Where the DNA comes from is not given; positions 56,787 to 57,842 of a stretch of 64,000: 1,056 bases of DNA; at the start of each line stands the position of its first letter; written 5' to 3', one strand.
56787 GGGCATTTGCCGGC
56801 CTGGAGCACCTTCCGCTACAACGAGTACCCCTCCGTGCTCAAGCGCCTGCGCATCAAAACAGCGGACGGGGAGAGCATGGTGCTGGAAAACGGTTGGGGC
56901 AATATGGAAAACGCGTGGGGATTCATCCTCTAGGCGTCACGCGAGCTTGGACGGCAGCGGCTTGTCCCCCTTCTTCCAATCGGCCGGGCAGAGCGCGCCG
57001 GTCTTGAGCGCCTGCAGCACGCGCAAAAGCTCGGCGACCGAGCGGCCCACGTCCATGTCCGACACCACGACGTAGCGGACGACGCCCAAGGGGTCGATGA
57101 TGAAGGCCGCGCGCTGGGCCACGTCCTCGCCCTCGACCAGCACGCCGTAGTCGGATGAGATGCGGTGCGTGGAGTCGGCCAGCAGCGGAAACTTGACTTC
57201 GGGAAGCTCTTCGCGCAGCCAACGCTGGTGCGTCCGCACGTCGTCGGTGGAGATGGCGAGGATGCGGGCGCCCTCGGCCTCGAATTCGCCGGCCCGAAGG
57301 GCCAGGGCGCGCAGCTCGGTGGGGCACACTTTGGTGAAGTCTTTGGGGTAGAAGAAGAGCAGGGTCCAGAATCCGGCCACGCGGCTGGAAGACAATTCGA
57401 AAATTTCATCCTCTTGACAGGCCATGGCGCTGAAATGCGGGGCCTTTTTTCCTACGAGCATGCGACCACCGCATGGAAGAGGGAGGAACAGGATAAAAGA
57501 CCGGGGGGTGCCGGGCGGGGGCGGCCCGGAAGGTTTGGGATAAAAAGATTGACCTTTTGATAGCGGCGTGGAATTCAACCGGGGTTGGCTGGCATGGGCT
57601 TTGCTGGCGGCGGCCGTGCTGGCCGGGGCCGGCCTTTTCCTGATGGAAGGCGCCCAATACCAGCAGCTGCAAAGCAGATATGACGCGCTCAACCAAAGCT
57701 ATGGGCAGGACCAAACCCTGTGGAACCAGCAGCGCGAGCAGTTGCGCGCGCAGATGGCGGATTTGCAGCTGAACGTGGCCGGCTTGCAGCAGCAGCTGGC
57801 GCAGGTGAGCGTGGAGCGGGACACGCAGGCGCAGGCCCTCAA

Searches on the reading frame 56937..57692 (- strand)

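Call 28: search_protein_families(library=pfam, proteins=[window:56937-57692:-], max_evalue=0.0001)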
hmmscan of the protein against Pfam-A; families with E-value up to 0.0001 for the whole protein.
window:56937-57692:- (251 aa): 2 families
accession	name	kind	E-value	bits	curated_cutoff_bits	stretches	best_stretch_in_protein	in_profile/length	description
PF00578.27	AhpC-TSA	-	2e-34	118.6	26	1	80-208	1-124/124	AhpC/TSA family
PF08534.16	Redoxin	-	4.3e-14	53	26.6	1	80-222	2-144/148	Redoxin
